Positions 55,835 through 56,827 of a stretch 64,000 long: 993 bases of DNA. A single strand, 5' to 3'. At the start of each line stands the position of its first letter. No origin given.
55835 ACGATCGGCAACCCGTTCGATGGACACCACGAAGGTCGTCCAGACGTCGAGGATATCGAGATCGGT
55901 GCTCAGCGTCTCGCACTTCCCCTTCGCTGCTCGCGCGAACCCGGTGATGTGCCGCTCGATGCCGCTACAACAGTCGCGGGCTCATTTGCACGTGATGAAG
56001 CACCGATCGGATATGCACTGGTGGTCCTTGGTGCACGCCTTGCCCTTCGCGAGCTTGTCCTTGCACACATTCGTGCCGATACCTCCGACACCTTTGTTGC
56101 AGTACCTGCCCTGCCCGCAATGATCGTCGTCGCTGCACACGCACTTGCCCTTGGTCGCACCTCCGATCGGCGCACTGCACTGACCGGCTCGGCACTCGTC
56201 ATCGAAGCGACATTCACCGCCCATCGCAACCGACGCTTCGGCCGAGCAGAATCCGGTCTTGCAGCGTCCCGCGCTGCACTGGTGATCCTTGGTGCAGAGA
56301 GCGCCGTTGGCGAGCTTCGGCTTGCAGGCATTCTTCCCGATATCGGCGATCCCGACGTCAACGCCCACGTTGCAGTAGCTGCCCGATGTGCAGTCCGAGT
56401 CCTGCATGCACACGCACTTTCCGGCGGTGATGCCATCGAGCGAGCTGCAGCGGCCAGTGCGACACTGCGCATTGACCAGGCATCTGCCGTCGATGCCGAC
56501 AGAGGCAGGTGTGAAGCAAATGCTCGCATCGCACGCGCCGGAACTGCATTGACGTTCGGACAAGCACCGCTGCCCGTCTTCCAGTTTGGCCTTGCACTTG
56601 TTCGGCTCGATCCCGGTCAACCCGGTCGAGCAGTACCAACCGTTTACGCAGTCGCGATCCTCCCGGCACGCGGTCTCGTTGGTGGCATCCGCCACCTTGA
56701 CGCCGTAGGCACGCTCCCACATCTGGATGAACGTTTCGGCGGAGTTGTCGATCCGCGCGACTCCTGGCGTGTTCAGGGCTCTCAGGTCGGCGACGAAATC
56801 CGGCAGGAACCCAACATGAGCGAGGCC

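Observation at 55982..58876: Secreted M19-dipeptidase-like metallohydrolase with an unknown N-terminal domain and a 32-cysteine Dickkopf/colipase-like repeat tail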

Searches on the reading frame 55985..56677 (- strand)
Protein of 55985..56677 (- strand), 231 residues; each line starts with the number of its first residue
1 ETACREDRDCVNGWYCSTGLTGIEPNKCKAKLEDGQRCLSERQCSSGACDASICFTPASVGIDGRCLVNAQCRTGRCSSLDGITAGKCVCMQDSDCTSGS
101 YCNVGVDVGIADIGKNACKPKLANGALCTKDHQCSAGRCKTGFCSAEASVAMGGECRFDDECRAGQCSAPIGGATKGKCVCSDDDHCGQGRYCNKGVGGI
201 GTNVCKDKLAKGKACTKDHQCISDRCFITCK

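Call 28: search_protein_families(library=pfam, proteins=[window:55985-56677:-], max_evalue=1)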
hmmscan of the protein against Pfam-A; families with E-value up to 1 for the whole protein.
window:55985-56677:- (231 aa): 6 families
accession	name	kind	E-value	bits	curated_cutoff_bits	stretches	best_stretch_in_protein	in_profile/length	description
PF04706.18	Dickkopf_N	-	2e-16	60.5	25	3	90-144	2-50/51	Dickkopf N-terminal cysteine-rich region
PF22906.1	GULLO2-like_3rd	-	1.8e-05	24.7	27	3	172-196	3-29/40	L-gulonolactone oxidase 2-like, C-terminal domain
PF01683.23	EB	-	0.0014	19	24.3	1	116-145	10-40/52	EB module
PF08116.16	Toxin_29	-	0.0066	16.9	25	1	124-143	6-25/31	PhTx neurotoxin family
PF23416.1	DUF7107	-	0.007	17.1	24.6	2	115-144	16-46/48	Domain of unknown function (DUF7107)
PF11703.13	UPF0506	-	0.011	16.5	23.2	0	9-54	15-58/59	UPF0506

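Call 31: find_homologous_proteins(query=window:55985-56677:-, max_evalue=0.00001)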
Query window:55985-56677:- (231 aa): 7 proteins with E <= 0.00001 among 98 candidates.
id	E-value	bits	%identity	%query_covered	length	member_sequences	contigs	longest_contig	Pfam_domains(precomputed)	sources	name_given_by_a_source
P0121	7.2e-68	247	54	98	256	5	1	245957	PF04706.19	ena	-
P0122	1.3e-53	200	48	97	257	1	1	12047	PF04706.19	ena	-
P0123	2.4e-48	183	45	99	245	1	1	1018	PF04706.19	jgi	jgi:hypothetical protein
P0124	7.3e-44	168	46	98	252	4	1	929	PF04706.19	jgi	jgi:hypothetical protein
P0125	1.7e-36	144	43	94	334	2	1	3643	PF04706.19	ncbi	-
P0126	1.3e-35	141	42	98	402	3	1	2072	PF04706.19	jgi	jgi:hypothetical protein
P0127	1.5e-21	95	80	24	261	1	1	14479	-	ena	-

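Call 33: find_encoding_contigs(protein=P0121, flank=8000, max_places=2)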
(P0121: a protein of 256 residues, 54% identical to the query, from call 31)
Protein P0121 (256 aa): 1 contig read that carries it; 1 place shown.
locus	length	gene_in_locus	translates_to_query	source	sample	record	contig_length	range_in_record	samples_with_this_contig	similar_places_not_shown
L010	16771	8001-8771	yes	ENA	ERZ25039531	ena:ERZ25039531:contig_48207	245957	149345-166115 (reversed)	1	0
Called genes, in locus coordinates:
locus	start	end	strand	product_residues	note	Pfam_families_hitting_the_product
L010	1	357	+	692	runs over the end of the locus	PF00580:UvrD-helicase, PF13245:AAA_19, PF13604:AAA_30 (faint), PF13361:UvrD_C (weak), PF13538:UvrD_C_2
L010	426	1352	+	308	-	PF08450:SGL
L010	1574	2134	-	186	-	PF00034:Cytochrom_C, PF13442:Cytochrome_CBB3 (weak)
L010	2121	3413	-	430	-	PF00174:Oxidored_molyb, PF03404:Mo-co_dimer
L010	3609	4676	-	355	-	PF06707:DUF1194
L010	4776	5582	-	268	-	PF12146:Hydrolase_4, PF00561:Abhydrolase_1, PF12697:Abhydrolase_6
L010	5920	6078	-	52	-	-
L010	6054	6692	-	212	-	PF17874:TPR_MalT (weak), PF13374:TPR_10 (faint), PF13424:TPR_12 (faint)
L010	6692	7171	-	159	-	-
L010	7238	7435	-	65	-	-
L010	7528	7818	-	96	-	-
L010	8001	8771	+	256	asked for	PF04706:Dickkopf_N (faint)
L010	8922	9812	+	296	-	PF09754:PAC2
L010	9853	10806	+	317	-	PF00376:MerR (weak), PF13411:MerR_1, PF02607:B12-binding_2, PF02310:B12-binding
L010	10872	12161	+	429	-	PF00815:Histidinol_dh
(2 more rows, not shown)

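Call 40: search_protein_representatives(protein=window:55985-56677:-)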
Query: 231 residues. Proteins with E-value up to 0.001 (for the whole library): 241; up to 1e-10: 105; up to 1e-30: 16. The best 150 are listed.
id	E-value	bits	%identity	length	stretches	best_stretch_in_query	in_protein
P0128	1.0e-121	421.8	84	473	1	1-230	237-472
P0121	2.3e-68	247.1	55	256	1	3-227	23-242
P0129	1.5e-55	205.1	52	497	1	4-231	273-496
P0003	5.1e-51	190.2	54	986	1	1-226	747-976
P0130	2.5e-48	181.4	47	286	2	3-197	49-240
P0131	9.5e-47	176.3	53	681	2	109-228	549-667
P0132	6.0e-39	150.7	45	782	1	2-199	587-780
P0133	7.4e-39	150.4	39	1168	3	26-216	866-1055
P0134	8.0e-39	150.3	49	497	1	33-226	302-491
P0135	3.7e-38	148.1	51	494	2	83-226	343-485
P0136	4.9e-38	147.7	46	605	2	89-216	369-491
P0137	2.9e-37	145.2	61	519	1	85-208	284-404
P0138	6.4e-35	137.5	47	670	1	3-226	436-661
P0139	8.3e-33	130.6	44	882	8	161-227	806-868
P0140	1.3e-31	126.7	59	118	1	118-231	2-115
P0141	1.6e-31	126.4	46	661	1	2-226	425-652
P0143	2.7e-30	122.4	42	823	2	44-227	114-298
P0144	1.1e-29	120.3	39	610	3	32-221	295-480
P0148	9.4e-29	117.3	39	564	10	84-142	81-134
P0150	2.8e-27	112.5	48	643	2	89-207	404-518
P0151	2.6e-26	109.3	38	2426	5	33-227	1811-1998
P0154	3.8e-25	105.5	41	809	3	38-222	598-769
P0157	1.1e-24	104.0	39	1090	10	85-144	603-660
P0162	8.7e-24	101.0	36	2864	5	51-227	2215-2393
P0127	4.7e-22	95.3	72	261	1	1-78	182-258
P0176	3.2e-18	82.8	32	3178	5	13-221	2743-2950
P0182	5.1e-17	78.9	32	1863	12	30-71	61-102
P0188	3.1e-16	76.3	32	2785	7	13-196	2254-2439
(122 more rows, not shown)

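Call 42: search_protein_families(library=pfam, alignment_id=A2, max_evalue=0.00001)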
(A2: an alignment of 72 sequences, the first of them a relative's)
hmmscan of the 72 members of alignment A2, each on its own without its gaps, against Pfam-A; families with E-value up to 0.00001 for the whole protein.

A. member 1, P0128 (473 aa): 1 family
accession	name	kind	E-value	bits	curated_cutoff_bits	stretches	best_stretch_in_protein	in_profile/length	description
PF04706.18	Dickkopf_N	-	2.9e-09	37.5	25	1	327-381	2-50/51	Dickkopf N-terminal cysteine-rich region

B. families by the number of members that match (of 72 scanned): 19 families
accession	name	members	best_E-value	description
PF04706.18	Dickkopf_N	41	7.7e-36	Dickkopf N-terminal cysteine-rich region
PF01244.27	Peptidase_M19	5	2.1e-23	Membrane dipeptidase (Peptidase family M19)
PF01764.32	Lipase_3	4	6.3e-23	Lipase (class 3)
PF23416.1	DUF7107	4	6.1e-18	Domain of unknown function (DUF7107)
PF01551.29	Peptidase_M23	3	1.8e-17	Peptidase family M23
PF01683.23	EB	3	6.2e-16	EB module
PF00144.29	Beta-lactamase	2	5.3e-65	Beta-lactamase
PF09423.15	PhoD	2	6.6e-27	PhoD-like phosphatase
PF13365.12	Trypsin_2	2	1.4e-18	Trypsin-like peptidase domain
PF00704.34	Glyco_hydro_18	1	4.2e-86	Glycosyl hydrolases family 18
PF00112.29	Peptidase_C1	1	1.4e-16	Papain family cysteine protease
PF03372.29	Exo_endo_phos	1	3.1e-13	Endonuclease/Exonuclease/phosphatase family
PF13472.12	Lipase_GDSL_2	1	1.7e-12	GDSL-like Lipase/Acylhydrolase family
PF13688.12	Reprolysin_5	1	1.6e-08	Metallo-peptidase family M12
PF00657.28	Lipase_GDSL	1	3.6e-07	GDSL-like Lipase/Acylhydrolase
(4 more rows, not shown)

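Call 43: list_cluster_members(proteins=[P0129, P0131, P0132, P0133, P0136, P0138, P0141, P0143, P0151, P0154])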
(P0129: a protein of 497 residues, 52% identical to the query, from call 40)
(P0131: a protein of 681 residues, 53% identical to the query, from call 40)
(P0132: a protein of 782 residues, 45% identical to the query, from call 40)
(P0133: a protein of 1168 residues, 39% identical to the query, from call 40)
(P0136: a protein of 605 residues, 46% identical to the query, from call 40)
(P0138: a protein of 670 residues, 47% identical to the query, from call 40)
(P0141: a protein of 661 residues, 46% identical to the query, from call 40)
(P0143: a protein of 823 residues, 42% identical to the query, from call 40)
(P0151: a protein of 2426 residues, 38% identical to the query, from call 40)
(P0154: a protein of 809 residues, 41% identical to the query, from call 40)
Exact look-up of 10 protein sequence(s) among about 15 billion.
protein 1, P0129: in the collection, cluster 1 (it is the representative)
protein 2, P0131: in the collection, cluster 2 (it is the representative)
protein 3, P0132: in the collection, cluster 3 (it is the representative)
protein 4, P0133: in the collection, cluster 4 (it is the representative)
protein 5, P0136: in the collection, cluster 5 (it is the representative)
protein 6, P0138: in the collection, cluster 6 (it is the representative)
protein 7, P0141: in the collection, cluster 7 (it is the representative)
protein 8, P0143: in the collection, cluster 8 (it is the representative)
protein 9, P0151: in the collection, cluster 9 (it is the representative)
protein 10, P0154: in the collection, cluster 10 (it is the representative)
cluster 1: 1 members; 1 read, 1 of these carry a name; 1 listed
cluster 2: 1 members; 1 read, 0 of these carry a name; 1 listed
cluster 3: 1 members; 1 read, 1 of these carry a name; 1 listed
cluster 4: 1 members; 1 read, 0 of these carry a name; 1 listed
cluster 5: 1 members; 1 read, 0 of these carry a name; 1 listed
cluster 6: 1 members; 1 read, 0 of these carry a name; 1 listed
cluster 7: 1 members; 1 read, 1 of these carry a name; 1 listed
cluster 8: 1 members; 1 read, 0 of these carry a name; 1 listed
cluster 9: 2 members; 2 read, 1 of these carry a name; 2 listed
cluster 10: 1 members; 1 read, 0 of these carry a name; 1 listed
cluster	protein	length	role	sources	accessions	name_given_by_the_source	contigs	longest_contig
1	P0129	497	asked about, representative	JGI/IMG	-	microsomal dipeptidase-like Zn-dependent dipeptidase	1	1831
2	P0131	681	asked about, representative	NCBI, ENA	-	-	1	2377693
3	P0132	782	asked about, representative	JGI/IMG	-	microsomal dipeptidase-like Zn-dependent dipeptidase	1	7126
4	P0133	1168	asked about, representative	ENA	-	-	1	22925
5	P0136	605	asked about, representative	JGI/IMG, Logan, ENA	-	-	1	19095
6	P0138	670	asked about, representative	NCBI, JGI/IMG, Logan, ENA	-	-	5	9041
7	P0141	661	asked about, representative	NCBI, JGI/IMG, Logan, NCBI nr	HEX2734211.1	MAG TPA: hypothetical protein VHM70_21530 [Polyangiaceae bacterium] | hypothetical protein | hypothetical protein [Polyangiaceae bacterium]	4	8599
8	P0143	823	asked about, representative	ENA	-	-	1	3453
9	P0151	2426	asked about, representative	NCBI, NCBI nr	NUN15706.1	MAG: hypothetical protein HUU55_18935 [Myxococcales bacterium] | hypothetical protein [Myxococcales bacterium]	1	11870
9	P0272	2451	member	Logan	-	-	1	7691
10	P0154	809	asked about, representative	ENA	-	-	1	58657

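Call 50: predict_structure(alignment_id=A3)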
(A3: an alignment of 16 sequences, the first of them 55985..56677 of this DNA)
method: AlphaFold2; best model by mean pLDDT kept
length: 231 residues; sequences in the alignment: 16
mean_pLDDT: 87.7   pTM: 0.64
mean pLDDT of the five models: 87.7, 87.3, 87.0, 85.7, 72.1
residues with pLDDT >= 90: 136; 70-90: 76; 50-70: 19; < 50: 0
segments of 3 or more residues with pLDDT < 50: none
pLDDT, mean of each block of 10 residues (from residue 1): 83 88 83 93 94 93 90 88 85 89 70 74 93 94 94 92 91 86 90 76 86 92 92 89
secondary structure, 60 per line:
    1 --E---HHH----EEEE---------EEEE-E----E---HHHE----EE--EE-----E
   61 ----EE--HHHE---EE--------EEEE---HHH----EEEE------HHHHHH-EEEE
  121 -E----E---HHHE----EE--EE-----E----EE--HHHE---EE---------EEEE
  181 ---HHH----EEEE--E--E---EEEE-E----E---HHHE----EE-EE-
elements in order: E14-17 E27-30 E86-89 E100-103 H110-115 E117-120 E177-180 E191-194 E204-207

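Call 52: fold_search(model_id=the predicted structure, library=pdb)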
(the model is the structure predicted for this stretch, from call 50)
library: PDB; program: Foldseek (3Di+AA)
matches with E <= 10: 39; with E <= 0.001: 0
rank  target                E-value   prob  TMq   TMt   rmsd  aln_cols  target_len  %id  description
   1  3s8v_X                2.3e-01  0.99  0.15  0.44   1.6        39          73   28  Crystal structure of LRP6-Dkk1 complex (released 2011-10-26)
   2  3s2k_C                2.3e-01  0.85  0.14  0.38   2.3        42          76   38  Structural basis of Wnt signaling inhibition by Dickkopf binding to LRP5/6. (released 2011-11-02)
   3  2jtk_MODEL_1_A        3.6e-01  0.21  0.14  0.33  14.2       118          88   17  A functional domain of a Wnt signal protein (released 2008-07-08)
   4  1imt_MODEL_1_A        8.6e-01  0.14  0.16  0.37   8.3       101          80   19  MAMBA INTESTINAL TOXIN 1, NMR, 39 STRUCTURES (released 1999-04-20)
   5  5o57_MODEL_1_A        1.0e+00  0.75  0.21  0.47   2.3        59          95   24  Solution Structure of the N-terminal Region of Dkk4 (released 2018-06-13)
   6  5fzv_MODEL_1_A        1.7e+00  0.57  0.11  0.78   6.4        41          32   22  High resolution solution NMR structure of the spider venom peptide U3- scytotoxin-Sth1a (released 2016-06-08)
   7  2n8f_MODEL_1_A        1.9e+00  0.08  0.10  0.30  12.9       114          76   14  Chemical shift assignments and structure calculation of spider toxin pi-hexatoxin-Hi1a (released 2016-10-19)
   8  1hvw_MODEL_1_A        2.6e+00  0.44  0.10  0.81   0.8        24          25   25  HAIRPINLESS MUTANT OF OMEGA-ATRACOTOXIN-HV1A (released 2001-01-17)
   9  4fhq                  2.8e+00  0.02  0.13  0.22  11.1       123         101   18  Crystal Structure of HVEM (released 2012-07-18)
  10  8g4y_B                3.0e+00  0.38  0.11  0.55   2.6        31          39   26  Structure of ZNRF3 ECD bound to peptide MK1-3.6.10 (released 2023-12-20)
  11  9nvh_MODEL_1_A        3.0e+00  0.30  0.11  0.61   1.4        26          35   31  NMR structure of conotoxin k-SrXIA (released 2025-05-14)
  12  3k51_B                3.2e+00  0.02  0.15  0.19  13.5       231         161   12  Crystal Structure of DcR3-TL1A complex (released 2010-10-13)
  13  2n8k_MODEL_1_A        3.6e+00  0.04  0.12  0.30  12.3       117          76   15  Chemical Shift Assignments and Structure Determination for spider toxin, U33-theraphotoxin-Cg1c (released 2016-08-31)
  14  7m3f_B                3.6e+00  0.01  0.12  0.05  15.1       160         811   12  Asymmetric Activation of the Calcium Sensing Receptor Homodimer (released 2021-06-30)
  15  9ayf_R                3.6e+00  0.01  0.13  0.06  14.2       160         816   12  Structure of human calcium-sensing receptor in complex with Gi1 (miniGi1) protein in detergent (released 2024-04-17)
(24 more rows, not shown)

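Call 59: list_cluster_members(proteins=[P0137, P0139, P0144, P0148, P0150, P0157, P0162, P0176, P0182, P0188])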
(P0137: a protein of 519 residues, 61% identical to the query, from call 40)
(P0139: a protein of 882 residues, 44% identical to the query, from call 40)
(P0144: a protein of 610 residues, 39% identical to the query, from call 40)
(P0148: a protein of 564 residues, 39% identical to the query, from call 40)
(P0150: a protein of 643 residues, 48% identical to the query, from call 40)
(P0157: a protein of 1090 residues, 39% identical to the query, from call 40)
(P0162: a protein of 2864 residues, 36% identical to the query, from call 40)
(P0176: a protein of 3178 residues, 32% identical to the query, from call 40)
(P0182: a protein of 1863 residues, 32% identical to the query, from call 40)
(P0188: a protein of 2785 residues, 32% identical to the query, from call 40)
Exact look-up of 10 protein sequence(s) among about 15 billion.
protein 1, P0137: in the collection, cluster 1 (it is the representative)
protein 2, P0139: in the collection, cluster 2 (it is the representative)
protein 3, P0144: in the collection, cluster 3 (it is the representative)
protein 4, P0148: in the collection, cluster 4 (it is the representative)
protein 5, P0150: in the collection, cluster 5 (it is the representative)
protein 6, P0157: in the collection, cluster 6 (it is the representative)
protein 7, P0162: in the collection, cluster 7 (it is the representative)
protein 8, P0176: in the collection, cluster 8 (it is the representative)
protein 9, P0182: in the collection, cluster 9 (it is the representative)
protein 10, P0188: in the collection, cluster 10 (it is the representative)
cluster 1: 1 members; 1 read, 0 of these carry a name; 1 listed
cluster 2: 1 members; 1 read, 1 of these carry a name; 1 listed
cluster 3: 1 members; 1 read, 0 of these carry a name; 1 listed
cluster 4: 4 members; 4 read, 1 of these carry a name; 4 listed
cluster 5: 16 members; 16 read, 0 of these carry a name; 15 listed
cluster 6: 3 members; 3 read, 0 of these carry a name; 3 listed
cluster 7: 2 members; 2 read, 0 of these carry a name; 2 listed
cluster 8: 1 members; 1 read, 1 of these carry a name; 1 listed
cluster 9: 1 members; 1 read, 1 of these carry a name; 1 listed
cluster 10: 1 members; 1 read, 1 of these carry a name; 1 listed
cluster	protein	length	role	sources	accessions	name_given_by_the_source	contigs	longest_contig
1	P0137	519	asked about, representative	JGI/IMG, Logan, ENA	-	-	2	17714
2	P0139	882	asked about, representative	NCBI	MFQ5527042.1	MAG: Dickkopf N-terminal cysteine-rich domain-containing protein [Thermoanaerobaculia ...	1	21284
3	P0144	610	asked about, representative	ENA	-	-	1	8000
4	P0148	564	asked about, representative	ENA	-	-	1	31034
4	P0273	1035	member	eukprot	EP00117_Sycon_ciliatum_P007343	scpid25875/ scgid10495/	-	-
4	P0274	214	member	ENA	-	-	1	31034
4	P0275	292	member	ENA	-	-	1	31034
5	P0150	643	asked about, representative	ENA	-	-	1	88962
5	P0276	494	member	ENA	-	-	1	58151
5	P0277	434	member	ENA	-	-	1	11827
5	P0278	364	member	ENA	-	-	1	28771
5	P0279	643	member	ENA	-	-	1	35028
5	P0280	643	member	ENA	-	-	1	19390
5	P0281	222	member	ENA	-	-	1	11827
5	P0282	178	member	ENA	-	-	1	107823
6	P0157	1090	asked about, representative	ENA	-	-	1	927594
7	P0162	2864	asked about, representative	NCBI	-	-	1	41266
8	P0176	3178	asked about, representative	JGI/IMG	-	hypothetical protein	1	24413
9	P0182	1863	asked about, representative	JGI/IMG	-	hypothetical protein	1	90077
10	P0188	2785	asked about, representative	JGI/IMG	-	hypothetical protein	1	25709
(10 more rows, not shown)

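Call 73: search_solved_structures(query=window:55985-56677:-, max_evalue=10, show_alignments=4)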
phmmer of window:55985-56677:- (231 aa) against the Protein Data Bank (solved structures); distinct sequences matched with E-value up to 10: 2.
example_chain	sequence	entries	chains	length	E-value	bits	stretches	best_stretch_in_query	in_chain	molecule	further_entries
7x8j_A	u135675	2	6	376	0.97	12.4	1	26-94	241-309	Mannose-1-phosphate guanylyltransferase 1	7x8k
8yre_D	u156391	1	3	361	1.3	12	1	26-94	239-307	Mannose-1-phosphate guanylyltransferase 1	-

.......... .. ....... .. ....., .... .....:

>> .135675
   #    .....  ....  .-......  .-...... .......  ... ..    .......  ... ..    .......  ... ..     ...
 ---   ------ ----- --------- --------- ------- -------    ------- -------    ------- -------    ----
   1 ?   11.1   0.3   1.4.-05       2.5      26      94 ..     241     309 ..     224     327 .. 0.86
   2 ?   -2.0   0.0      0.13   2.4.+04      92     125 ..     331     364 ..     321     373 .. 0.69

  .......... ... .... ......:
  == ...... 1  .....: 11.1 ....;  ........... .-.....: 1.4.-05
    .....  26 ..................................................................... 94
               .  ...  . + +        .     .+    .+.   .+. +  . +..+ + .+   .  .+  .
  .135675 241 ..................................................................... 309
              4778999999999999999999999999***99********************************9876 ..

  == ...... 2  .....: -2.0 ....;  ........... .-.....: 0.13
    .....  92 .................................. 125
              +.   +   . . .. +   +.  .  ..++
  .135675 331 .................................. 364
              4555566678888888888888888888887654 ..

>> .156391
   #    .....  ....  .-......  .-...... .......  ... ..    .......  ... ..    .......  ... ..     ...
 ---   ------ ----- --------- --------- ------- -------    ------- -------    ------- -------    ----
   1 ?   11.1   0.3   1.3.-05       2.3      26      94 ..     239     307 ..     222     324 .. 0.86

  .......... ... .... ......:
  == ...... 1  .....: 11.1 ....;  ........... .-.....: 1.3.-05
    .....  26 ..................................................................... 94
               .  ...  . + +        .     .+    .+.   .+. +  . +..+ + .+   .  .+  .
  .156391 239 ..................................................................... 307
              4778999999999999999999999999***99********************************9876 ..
